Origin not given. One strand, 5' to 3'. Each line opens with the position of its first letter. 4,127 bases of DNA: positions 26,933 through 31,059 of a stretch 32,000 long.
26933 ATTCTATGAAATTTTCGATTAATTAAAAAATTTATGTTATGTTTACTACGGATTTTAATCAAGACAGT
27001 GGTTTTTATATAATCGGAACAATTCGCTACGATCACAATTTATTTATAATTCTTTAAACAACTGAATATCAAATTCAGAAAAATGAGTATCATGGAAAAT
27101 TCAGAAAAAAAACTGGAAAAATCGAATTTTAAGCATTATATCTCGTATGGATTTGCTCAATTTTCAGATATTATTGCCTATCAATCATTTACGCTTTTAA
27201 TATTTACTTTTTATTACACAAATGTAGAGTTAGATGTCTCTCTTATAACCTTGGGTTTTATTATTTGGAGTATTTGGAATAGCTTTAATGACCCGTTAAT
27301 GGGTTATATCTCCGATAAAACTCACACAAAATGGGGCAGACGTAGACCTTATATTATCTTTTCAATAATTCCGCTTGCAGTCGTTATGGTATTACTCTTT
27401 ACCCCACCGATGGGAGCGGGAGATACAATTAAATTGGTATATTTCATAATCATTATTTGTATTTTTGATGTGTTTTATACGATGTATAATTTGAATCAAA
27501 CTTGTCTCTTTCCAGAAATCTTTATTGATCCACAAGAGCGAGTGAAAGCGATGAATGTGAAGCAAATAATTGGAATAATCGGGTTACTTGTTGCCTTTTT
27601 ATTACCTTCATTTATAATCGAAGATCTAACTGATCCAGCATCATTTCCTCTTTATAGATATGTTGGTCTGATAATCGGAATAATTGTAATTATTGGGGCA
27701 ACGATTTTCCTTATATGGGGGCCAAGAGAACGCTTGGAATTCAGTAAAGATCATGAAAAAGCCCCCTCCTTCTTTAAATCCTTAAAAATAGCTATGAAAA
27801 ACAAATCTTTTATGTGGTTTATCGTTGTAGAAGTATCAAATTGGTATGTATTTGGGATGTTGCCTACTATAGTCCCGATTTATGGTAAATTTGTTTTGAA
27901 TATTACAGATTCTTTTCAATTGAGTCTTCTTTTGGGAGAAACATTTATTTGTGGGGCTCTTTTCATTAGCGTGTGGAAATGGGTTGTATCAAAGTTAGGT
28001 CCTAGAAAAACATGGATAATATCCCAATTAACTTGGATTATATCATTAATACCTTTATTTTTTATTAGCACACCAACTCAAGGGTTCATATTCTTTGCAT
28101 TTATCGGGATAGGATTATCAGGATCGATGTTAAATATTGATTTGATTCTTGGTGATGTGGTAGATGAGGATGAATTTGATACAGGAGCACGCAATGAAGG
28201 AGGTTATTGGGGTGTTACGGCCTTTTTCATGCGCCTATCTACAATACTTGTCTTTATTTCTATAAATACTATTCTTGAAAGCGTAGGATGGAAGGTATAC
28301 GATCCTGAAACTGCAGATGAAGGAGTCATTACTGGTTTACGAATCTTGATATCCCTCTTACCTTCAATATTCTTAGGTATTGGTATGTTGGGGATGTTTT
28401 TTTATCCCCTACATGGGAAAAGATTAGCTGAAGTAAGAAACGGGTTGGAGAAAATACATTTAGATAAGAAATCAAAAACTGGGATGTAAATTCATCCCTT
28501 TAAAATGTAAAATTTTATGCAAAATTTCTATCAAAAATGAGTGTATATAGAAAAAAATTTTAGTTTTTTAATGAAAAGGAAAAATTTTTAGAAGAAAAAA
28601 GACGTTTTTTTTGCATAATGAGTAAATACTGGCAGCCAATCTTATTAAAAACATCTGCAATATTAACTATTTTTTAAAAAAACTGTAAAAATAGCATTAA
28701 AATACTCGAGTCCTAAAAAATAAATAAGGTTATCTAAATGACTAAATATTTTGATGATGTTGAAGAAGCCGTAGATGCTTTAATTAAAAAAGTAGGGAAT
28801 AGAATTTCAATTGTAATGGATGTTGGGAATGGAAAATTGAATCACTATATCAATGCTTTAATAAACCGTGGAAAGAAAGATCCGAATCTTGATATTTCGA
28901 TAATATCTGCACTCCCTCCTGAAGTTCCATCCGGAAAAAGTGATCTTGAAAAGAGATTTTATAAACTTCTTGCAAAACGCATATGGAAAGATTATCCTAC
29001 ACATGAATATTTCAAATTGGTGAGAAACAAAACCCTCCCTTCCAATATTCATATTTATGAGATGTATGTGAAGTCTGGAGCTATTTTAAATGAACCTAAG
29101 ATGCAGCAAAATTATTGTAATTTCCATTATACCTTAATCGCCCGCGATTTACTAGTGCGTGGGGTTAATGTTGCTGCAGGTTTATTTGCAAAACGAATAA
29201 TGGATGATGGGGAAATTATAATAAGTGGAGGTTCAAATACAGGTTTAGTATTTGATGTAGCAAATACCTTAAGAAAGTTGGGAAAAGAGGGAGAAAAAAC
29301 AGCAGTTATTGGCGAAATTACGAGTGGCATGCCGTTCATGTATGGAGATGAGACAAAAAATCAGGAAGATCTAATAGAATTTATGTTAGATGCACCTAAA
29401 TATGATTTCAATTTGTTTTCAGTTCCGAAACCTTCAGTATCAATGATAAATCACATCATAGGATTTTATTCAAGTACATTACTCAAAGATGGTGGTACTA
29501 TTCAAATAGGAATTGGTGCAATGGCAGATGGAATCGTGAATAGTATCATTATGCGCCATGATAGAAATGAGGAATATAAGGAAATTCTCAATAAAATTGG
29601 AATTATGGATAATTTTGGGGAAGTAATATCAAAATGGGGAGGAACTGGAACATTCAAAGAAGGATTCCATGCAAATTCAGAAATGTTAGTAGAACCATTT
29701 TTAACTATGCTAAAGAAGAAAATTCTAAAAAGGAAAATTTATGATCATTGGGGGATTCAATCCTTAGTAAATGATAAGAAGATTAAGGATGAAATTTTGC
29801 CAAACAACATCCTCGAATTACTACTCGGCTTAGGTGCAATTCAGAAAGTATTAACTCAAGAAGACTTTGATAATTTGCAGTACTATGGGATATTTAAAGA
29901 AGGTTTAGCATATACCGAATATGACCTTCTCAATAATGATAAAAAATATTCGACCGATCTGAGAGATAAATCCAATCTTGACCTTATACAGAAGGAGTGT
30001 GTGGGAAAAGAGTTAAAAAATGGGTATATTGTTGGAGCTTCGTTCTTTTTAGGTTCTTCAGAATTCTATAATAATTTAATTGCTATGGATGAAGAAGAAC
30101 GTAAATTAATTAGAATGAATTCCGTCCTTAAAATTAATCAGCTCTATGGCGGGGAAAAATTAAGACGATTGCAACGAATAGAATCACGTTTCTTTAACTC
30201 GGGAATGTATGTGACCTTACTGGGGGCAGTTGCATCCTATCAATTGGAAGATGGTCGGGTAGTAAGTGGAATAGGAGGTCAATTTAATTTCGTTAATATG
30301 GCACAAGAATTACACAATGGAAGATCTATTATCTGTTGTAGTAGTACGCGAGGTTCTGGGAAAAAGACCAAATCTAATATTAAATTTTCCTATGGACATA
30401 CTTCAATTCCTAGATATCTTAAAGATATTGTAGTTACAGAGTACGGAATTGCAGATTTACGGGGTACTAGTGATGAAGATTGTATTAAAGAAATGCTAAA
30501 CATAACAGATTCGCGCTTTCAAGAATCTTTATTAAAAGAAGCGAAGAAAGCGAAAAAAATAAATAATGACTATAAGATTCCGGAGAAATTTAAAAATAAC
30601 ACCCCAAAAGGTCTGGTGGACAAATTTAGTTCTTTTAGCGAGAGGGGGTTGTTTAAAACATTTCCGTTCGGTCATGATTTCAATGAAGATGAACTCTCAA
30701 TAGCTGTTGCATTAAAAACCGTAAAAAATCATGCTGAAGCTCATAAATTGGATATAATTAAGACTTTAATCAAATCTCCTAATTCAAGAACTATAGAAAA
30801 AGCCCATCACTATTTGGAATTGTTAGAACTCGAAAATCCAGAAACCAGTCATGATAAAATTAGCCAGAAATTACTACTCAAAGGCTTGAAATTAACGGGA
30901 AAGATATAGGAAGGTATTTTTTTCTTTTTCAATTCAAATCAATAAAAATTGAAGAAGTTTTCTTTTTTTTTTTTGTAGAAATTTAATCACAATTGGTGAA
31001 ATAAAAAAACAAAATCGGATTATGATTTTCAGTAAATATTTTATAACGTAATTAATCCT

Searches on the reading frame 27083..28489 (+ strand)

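Call 95: search_protein_families(library=pfam, proteins=[window:27083-28489:+], max_evalue=0.0001)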
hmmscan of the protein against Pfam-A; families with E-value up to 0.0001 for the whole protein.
window:27083-28489:+ (468 aa): 3 families
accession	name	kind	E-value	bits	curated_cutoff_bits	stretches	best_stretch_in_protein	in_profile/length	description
PF13347.12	MFS_2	-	2.7e-63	214.5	27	1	32-443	12-425/427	MFS/sugar transport protein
PF07690.21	MFS_1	-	1.9e-24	86.7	33.4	2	25-283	4-243/347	Major Facilitator Superfamily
PF03209.21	PUCC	-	2.6e-07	30.5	21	1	69-350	30-317/401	PUCC protein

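Call 96: search_protein_families(library=padloc, proteins=[window:27083-28489:+], max_evalue=0.001)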
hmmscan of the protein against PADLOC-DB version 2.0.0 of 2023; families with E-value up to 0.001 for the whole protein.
window:27083-28489:+ (468 aa): 0 families

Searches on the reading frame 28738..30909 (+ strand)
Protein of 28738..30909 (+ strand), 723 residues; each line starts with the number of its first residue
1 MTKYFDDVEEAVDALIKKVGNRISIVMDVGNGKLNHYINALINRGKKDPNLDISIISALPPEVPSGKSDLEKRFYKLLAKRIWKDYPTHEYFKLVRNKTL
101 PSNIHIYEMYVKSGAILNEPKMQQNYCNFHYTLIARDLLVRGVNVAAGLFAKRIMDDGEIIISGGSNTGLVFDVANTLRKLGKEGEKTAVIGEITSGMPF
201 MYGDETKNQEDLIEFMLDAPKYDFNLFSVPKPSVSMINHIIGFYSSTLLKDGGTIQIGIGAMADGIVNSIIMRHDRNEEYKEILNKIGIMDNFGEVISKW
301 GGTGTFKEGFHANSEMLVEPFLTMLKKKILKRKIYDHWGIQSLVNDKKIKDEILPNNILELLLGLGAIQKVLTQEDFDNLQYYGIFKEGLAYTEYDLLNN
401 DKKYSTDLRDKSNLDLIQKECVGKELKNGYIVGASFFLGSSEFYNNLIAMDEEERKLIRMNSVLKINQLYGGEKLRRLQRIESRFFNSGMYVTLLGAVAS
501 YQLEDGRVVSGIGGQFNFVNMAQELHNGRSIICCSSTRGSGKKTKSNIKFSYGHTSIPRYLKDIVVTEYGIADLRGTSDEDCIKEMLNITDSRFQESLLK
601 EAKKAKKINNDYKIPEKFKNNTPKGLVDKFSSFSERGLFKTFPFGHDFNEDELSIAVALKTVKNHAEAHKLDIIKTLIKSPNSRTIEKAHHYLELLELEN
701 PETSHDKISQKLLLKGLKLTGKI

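Call 95: search_protein_families(library=pfam, proteins=[window:28738-30909:+], max_evalue=0.0001)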
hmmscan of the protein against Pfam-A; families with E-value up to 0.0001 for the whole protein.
window:28738-30909:+ (723 aa): 1 family
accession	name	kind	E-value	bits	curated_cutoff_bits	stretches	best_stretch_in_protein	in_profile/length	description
PF13336.12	AcetylCoA_hyd_C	-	9.4e-35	120.2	23.7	1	439-602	1-154/154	Acetyl-CoA hydrolase/transferase C-terminal domain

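Call 96: search_protein_families(library=padloc, proteins=[window:28738-30909:+], max_evalue=0.001)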
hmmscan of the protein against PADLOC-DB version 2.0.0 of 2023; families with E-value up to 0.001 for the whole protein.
window:28738-30909:+ (723 aa): 0 families
